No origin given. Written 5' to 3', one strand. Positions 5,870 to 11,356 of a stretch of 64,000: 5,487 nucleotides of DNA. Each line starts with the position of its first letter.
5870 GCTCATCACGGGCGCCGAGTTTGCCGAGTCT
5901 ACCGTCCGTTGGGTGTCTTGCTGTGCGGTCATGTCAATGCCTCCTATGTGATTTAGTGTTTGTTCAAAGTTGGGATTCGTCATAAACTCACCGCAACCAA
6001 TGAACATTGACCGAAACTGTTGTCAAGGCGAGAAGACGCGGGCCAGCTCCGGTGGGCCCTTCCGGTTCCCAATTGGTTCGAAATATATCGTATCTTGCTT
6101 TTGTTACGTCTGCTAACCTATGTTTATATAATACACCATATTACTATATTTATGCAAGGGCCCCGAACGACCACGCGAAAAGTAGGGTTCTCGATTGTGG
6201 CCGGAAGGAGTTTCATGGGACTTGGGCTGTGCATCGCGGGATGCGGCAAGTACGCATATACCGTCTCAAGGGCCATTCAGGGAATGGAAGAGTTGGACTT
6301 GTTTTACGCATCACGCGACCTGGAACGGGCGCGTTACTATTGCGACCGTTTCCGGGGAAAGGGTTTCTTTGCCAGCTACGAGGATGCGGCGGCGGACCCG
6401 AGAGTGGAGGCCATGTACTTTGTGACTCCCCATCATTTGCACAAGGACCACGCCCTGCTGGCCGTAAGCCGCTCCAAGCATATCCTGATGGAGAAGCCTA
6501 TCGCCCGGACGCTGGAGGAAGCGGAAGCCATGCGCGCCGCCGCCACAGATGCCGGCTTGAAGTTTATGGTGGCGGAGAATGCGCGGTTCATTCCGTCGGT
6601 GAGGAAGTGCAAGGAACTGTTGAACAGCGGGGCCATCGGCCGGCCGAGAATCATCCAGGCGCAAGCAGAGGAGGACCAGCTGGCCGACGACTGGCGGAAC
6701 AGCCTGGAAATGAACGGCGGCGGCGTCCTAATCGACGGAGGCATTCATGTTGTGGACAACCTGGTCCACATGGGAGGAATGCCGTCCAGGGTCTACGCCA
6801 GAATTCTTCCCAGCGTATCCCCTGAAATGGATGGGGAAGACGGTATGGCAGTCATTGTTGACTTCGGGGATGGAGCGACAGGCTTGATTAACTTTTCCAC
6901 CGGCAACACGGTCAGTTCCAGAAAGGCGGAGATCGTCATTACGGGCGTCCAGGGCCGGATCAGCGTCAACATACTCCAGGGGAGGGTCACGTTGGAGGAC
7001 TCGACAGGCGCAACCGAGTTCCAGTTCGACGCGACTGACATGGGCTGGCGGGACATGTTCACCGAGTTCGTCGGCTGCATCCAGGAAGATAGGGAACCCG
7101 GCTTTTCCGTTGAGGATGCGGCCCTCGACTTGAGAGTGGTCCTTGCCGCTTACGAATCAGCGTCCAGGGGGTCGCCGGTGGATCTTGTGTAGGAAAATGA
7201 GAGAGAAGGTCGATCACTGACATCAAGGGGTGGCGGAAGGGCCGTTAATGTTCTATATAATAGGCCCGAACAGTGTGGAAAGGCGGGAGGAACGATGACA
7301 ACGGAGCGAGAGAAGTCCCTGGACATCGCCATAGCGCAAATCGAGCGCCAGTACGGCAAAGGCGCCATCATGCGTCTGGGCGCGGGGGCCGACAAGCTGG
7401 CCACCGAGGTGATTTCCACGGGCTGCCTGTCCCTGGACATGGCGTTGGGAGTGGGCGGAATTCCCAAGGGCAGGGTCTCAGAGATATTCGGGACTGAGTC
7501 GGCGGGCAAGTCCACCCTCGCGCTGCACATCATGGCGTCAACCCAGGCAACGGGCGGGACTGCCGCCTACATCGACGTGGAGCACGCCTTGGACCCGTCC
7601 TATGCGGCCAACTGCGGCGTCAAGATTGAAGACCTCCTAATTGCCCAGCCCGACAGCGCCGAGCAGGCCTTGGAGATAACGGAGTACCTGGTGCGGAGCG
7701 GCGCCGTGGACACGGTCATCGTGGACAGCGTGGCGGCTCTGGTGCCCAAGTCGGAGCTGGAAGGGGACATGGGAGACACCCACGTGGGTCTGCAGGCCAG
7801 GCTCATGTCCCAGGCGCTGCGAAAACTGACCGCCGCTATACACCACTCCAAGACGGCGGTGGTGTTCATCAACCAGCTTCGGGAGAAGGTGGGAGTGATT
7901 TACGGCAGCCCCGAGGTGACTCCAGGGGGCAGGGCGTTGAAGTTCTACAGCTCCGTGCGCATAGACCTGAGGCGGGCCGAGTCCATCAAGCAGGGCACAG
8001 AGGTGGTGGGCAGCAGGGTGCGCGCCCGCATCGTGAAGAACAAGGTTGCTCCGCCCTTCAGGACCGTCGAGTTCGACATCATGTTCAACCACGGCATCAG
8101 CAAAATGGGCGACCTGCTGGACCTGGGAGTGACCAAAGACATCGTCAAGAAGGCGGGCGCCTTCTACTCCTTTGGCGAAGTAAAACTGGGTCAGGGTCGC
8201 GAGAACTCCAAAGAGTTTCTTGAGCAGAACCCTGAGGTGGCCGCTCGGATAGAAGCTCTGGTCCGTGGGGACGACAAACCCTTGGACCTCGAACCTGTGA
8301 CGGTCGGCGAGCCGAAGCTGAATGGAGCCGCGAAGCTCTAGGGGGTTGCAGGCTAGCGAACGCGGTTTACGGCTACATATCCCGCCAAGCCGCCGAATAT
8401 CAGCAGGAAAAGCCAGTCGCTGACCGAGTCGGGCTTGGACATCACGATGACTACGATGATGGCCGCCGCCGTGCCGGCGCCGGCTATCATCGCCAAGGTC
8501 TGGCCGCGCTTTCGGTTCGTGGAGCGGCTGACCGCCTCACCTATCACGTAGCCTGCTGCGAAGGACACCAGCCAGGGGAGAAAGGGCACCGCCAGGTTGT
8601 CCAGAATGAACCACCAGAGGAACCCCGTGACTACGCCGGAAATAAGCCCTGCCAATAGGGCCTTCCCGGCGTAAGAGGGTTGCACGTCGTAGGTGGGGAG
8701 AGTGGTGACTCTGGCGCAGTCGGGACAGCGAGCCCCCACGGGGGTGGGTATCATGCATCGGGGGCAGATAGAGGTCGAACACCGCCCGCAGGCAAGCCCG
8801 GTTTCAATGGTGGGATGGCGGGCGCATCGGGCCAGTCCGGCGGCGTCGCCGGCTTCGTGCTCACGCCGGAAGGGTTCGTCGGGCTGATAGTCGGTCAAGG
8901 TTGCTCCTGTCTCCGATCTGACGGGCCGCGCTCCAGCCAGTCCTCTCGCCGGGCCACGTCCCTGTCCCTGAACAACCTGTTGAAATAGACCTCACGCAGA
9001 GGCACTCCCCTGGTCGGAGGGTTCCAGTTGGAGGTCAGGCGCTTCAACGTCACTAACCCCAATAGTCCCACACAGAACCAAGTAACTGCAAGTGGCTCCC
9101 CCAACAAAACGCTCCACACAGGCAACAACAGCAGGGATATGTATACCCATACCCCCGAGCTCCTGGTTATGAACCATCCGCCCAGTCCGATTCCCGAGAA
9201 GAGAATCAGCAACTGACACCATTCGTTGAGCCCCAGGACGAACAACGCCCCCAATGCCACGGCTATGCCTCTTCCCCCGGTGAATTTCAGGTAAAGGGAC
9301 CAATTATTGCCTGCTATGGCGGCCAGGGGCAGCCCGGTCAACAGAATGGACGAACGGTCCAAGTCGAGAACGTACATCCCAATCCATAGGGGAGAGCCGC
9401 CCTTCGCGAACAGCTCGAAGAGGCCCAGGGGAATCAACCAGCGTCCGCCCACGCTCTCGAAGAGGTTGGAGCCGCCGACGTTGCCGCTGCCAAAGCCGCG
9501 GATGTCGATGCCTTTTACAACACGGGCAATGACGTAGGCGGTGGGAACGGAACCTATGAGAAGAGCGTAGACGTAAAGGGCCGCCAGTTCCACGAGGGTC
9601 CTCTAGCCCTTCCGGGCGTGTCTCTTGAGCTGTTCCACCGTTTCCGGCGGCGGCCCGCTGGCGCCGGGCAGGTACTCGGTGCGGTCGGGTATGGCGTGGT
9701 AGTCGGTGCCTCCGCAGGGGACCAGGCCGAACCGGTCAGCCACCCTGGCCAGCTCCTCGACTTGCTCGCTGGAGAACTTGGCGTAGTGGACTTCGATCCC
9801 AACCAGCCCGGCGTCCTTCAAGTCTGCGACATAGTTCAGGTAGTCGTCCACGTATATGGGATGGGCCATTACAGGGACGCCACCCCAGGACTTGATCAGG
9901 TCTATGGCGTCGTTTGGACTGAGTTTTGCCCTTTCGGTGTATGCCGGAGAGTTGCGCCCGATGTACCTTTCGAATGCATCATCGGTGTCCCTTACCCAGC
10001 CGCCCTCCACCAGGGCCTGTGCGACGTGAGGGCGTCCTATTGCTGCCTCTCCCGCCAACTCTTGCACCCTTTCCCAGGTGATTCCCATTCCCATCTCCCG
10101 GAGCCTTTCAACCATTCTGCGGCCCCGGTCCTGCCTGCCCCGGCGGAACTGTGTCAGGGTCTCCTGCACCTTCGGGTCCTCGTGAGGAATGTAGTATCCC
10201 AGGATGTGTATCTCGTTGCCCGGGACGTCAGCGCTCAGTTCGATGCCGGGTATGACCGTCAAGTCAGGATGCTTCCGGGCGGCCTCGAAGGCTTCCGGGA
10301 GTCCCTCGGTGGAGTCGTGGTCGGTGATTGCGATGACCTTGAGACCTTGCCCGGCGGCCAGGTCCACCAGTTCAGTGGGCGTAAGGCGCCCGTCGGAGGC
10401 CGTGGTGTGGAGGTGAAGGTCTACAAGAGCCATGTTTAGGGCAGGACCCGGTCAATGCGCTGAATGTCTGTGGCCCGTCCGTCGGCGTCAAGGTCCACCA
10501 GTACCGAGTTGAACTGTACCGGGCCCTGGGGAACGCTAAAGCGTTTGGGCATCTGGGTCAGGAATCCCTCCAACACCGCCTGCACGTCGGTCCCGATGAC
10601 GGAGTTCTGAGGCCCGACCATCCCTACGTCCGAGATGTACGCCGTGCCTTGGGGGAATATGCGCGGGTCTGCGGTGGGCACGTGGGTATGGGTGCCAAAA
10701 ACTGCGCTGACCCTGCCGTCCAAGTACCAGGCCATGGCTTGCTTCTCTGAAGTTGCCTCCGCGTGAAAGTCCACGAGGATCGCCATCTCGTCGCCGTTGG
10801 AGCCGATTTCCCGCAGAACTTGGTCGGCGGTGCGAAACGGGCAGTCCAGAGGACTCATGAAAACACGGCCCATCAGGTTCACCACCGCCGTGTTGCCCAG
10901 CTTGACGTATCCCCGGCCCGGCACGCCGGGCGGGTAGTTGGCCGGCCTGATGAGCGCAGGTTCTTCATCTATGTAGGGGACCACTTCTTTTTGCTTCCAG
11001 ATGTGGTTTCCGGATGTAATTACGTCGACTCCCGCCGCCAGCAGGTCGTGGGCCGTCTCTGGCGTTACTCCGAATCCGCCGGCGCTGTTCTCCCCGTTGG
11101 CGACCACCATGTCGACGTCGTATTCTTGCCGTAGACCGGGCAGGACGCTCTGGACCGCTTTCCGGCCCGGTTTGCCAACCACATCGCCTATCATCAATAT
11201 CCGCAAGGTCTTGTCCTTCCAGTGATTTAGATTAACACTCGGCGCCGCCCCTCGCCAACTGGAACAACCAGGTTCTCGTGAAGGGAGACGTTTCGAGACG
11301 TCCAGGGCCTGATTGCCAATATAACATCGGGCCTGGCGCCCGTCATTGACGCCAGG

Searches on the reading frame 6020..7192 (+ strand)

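Call 58: search_protein_families(library=pfam, proteins=[window:6020-7192:+], max_evalue=0.00001)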
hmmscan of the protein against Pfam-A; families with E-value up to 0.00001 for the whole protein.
window:6020-7192:+ (390 aa): 3 families
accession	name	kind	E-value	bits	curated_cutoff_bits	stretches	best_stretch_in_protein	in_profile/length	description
PF22725.1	GFO_IDH_MocA_C3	-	4.6e-21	75.5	27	1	194-314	1-123/124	GFO/IDH/MocA C-terminal domain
PF01408.29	GFO_IDH_MocA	-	3.1e-17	63.8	24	1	71-185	4-119/120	Oxidoreductase family, NAD-binding Rossmann fold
PF02894.22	GFO_IDH_MocA_C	-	8.6e-17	62.1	22.9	1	198-389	1-218/218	Oxidoreductase family, C-terminal alpha/beta domain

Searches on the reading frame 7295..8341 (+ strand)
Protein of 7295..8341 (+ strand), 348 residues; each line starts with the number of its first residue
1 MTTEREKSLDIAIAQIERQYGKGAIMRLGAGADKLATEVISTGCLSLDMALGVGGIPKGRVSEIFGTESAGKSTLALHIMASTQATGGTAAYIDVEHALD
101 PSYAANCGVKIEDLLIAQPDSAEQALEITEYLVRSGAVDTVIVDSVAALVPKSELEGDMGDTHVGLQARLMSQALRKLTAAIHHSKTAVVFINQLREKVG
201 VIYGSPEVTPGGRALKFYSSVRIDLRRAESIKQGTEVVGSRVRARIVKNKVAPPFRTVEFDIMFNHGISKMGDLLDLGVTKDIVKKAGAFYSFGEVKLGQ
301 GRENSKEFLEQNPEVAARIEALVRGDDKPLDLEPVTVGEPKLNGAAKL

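Call 58: search_protein_families(library=pfam, proteins=[window:7295-8341:+], max_evalue=0.00001)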
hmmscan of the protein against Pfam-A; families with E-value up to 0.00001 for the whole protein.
window:7295-8341:+ (348 aa): 3 families
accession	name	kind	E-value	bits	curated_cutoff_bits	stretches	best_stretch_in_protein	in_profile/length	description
PF00154.27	RecA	-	4.7e-127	423.3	27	1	7-269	1-262/262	recA bacterial DNA recombination protein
PF21096.2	RecA_C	-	3.3e-22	78.8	27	1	272-324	1-53/57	RecA C-terminal domain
PF08423.17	Rad51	-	1.3e-09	38.1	22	1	39-235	7-219/244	Rad51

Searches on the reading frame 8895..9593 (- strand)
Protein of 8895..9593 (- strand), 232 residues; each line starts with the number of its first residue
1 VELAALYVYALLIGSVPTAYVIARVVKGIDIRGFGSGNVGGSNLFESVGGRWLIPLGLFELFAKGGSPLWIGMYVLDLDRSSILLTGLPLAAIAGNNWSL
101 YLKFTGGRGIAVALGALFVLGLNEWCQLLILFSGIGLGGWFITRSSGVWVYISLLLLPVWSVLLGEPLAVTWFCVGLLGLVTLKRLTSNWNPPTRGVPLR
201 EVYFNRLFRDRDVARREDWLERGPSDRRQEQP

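Call 58: search_protein_families(library=pfam, proteins=[window:8895-9593:-], max_evalue=0.00001)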
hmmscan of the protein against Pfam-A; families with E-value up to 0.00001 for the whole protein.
window:8895-9593:- (232 aa): 1 family
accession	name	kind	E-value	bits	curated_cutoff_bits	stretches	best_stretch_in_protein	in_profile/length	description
PF02660.20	G3P_acyltransf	-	1.7e-25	90.4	24.1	1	11-183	3-155/164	Glycerol-3-phosphate acyltransferase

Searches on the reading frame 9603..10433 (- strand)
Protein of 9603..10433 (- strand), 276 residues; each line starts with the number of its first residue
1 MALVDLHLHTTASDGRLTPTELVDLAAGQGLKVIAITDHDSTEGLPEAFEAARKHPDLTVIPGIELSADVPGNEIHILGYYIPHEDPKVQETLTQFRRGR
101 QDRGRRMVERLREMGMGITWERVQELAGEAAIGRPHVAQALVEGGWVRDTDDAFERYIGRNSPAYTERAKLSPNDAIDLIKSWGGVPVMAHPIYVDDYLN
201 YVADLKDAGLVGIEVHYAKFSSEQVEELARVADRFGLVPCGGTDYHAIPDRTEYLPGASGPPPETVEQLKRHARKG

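Call 58: search_protein_families(library=pfam, proteins=[window:9603-10433:-], max_evalue=0.00001)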
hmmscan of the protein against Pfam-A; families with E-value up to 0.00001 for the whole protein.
window:9603-10433:- (276 aa): 1 family
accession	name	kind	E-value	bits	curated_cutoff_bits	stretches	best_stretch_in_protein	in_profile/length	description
PF02811.25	PHP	-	1.6e-12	48.5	26.4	1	5-71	1-67/164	PHP domain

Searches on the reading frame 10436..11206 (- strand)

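Call 58: search_protein_families(library=pfam, proteins=[window:10436-11206:-], max_evalue=0.00001)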
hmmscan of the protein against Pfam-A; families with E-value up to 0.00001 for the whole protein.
window:10436-11206:- (256 aa): 2 families
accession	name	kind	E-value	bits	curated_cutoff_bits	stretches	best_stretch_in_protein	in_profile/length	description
PF13277.11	YmdB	-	3.9e-107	357.7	27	1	4-251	1-253/253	YmdB-like protein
PF00149.33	Metallophos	-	1.9e-11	45.2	21.5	1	1-177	1-191/191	Calcineurin-like phosphoesterase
